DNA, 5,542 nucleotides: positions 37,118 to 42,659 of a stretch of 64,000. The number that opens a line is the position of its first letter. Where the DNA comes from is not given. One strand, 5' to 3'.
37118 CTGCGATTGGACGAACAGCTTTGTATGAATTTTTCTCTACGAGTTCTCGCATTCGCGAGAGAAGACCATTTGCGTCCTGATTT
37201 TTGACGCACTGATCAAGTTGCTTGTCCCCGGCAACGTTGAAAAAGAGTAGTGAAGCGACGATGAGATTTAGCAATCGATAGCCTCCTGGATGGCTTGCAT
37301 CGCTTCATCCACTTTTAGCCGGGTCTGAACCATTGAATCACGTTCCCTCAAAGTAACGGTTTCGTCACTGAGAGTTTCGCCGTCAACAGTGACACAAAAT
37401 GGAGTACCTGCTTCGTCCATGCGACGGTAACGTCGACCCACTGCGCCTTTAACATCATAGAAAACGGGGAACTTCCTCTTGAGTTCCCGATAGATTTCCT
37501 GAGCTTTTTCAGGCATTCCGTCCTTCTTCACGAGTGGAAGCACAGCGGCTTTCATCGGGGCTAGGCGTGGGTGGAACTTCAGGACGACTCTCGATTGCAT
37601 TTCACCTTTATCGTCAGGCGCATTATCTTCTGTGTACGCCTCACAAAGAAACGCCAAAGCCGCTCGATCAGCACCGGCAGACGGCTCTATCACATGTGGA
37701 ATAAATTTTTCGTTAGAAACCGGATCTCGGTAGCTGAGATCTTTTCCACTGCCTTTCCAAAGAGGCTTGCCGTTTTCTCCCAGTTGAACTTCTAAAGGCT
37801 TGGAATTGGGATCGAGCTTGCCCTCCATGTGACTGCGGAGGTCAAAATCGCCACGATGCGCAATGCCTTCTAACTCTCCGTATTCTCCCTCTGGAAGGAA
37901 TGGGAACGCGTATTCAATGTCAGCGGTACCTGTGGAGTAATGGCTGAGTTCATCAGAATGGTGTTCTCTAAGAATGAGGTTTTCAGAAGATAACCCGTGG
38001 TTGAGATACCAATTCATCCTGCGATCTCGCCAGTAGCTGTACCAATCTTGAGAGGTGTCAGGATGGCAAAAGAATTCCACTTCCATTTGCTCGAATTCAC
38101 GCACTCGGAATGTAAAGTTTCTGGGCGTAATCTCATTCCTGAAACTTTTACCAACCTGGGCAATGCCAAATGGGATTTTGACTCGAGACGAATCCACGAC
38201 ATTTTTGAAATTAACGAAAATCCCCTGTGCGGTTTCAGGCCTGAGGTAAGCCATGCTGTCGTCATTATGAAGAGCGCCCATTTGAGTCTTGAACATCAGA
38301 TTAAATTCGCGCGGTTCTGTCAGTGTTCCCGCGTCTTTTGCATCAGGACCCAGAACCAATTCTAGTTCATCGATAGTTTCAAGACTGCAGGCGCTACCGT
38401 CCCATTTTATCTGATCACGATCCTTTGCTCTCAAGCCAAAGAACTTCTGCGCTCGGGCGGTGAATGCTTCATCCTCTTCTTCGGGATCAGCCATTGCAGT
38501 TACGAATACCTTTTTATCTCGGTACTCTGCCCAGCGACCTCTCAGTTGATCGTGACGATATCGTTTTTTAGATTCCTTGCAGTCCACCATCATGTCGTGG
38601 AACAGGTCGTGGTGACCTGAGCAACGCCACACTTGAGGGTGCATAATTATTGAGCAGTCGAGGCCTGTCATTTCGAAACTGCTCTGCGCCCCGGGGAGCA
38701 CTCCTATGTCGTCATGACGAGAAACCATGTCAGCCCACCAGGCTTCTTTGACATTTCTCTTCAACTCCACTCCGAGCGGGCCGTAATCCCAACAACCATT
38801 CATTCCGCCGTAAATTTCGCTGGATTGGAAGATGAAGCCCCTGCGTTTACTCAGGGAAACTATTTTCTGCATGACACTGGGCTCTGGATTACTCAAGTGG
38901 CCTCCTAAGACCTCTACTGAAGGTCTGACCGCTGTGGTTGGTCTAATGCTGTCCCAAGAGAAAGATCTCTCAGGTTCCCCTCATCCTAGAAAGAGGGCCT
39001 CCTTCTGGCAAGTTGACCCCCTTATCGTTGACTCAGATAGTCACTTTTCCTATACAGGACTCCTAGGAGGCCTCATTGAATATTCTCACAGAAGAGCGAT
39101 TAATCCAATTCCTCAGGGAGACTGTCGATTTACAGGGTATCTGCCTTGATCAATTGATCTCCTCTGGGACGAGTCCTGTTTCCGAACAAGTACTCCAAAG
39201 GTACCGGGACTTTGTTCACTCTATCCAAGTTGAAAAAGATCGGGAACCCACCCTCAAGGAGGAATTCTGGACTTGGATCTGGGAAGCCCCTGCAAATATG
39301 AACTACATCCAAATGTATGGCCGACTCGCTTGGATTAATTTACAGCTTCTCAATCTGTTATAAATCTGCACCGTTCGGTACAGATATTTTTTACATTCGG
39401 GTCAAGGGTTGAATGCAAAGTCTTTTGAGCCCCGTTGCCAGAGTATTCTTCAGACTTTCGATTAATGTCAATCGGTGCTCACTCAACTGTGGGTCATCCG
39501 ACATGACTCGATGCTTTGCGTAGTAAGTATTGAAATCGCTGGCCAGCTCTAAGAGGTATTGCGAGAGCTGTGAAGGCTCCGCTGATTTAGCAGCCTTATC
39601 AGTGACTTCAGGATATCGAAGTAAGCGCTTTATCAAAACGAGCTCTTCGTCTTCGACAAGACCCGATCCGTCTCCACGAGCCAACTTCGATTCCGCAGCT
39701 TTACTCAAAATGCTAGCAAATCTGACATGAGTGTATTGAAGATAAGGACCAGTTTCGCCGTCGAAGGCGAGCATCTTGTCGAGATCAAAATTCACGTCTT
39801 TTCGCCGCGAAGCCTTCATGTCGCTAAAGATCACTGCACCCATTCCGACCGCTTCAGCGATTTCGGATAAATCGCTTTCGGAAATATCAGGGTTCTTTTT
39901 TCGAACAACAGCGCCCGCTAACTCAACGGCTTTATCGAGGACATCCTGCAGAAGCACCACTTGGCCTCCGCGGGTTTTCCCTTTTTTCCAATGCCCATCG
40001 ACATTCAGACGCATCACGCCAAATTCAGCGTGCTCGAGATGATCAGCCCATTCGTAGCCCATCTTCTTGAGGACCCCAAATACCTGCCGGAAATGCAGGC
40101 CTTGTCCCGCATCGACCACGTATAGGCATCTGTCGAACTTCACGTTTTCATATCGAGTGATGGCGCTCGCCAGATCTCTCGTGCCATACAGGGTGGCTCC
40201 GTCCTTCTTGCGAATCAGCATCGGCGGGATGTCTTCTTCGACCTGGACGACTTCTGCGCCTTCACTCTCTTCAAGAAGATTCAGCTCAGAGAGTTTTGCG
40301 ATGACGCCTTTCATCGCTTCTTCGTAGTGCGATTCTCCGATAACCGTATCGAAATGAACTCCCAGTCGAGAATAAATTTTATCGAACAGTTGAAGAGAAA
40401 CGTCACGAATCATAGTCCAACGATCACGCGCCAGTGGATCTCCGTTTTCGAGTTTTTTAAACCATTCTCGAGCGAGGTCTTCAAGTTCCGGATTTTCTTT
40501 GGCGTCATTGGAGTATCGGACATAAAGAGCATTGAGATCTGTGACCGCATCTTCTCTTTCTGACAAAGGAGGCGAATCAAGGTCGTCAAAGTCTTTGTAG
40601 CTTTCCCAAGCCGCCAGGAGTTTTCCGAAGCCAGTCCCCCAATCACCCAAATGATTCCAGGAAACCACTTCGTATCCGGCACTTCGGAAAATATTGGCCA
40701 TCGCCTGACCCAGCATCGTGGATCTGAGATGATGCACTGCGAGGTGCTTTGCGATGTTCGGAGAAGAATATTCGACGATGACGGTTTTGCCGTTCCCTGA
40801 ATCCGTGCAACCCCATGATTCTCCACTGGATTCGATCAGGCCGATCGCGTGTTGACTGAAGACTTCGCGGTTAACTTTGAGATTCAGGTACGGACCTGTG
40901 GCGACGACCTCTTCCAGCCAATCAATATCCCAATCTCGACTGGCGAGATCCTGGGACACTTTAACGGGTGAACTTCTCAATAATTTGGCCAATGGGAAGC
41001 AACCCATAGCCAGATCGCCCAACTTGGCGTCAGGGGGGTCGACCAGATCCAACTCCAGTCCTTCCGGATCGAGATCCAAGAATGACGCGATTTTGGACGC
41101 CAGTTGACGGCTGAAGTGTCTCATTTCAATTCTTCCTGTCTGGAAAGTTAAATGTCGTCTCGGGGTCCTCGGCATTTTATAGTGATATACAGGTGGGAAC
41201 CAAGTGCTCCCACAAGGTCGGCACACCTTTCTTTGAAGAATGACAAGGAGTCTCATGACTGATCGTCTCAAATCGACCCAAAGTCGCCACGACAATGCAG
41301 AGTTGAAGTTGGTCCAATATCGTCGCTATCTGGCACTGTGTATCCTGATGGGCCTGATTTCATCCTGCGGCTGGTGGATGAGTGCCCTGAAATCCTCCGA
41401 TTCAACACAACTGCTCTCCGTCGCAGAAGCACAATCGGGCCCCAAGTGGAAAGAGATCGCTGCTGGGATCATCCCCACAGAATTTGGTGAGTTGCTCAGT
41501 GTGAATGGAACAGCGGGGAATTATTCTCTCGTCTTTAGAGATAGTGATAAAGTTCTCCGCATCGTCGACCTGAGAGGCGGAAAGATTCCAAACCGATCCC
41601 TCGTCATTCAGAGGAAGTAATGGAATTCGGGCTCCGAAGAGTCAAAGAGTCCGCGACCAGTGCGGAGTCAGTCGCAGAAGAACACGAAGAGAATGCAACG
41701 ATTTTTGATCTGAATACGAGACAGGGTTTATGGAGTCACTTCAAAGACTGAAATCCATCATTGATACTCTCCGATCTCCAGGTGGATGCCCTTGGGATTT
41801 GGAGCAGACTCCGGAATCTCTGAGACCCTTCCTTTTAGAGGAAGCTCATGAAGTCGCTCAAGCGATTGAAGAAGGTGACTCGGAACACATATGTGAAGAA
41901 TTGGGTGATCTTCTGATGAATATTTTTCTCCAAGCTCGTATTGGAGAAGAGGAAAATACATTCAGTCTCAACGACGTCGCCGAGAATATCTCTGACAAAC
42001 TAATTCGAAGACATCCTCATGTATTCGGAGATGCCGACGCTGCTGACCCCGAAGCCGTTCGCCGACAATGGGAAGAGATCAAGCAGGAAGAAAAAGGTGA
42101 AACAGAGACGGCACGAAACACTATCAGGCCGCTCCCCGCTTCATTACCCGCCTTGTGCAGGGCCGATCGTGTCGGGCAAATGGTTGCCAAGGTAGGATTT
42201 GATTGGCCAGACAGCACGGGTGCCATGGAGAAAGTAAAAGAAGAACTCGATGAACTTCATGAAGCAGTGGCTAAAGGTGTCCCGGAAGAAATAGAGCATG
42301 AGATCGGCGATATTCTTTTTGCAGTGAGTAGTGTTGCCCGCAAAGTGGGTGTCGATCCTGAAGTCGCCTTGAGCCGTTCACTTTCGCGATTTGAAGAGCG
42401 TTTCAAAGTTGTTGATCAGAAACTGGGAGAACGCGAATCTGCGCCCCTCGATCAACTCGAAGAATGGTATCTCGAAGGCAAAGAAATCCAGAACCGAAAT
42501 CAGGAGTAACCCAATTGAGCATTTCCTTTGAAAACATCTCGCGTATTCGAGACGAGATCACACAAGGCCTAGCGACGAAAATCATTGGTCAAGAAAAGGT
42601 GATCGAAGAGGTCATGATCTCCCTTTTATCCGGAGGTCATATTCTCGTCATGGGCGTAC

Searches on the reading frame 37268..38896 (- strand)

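Call 55: search_protein_families(library=pfam, proteins=[window:37268-38896:-], max_evalue=0.0001)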
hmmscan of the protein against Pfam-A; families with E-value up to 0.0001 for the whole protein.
window:37268-38896:- (542 aa): 2 families
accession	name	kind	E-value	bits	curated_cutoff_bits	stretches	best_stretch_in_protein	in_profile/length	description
PF03129.25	HGTP_anticodon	-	4.7e-20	72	21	1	449-538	1-93/94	Anticodon binding domain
PF00587.30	tRNA-synt_2b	-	3.5e-10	40.7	29.3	1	213-332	8-123/179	tRNA synthetase class II core domain (G, H, P, S and T)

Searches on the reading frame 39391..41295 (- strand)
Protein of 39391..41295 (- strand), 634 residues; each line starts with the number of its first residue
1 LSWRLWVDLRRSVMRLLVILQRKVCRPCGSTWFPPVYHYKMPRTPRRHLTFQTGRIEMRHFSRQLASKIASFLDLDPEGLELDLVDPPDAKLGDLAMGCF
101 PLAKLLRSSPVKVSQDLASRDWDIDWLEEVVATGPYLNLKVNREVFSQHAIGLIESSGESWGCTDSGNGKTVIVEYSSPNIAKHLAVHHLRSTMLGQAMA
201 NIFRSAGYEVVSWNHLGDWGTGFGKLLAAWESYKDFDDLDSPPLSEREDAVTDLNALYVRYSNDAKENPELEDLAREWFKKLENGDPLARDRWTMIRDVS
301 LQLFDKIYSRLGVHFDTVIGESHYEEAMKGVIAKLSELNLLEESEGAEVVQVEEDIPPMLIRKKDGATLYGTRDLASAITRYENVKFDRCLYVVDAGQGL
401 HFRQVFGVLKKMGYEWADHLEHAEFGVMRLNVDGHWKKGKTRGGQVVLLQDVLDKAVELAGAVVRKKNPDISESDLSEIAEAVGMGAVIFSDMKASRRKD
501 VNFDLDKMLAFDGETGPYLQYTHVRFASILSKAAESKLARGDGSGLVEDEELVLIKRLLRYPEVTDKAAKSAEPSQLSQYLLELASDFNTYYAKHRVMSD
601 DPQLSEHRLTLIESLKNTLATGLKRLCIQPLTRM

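Call 55: search_protein_families(library=pfam, proteins=[window:39391-41295:-], max_evalue=0.0001)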
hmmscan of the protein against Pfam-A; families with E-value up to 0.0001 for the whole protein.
window:39391-41295:- (634 aa): 3 families
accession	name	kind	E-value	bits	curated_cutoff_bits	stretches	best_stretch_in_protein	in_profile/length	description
PF00750.26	tRNA-synt_1d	-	1e-88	298.1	23.3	1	165-504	15-348/349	tRNA synthetases class I (R), catalytic domain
PF05746.21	DALR_1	-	2e-28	99.3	22.3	1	519-634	1-117/117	DALR anticodon binding domain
PF03485.21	Arg_tRNA_synt_N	-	1.5e-08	35.6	21.5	1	63-140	5-84/85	Arginyl tRNA synthetase N terminal domain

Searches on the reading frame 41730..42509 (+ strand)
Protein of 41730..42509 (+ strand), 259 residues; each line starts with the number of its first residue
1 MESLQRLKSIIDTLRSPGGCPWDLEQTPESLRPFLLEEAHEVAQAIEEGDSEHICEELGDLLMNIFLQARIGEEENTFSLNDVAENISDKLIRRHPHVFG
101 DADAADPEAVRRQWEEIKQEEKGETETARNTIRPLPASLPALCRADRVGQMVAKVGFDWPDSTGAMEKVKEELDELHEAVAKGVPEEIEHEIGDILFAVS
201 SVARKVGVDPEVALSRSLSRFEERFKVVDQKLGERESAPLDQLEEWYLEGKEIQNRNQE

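Call 55: search_protein_families(library=pfam, proteins=[window:41730-42509:+], max_evalue=0.0001)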
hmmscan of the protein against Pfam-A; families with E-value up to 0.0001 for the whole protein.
window:41730-42509:+ (259 aa): 3 families
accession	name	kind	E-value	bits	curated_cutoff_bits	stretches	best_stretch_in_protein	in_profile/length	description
PF03819.22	MazG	-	8.3e-37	125.8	22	2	26-99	1-74/74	MazG nucleotide pyrophosphohydrolase domain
PF01503.22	PRA-PH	-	1.5e-11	44.9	21.3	1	166-211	31-76/86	Phosphoribosyl-ATP pyrophosphohydrolase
PF12643.12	MazG-like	-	3.8e-08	33.9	27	0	172-231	18-76/85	MazG-like family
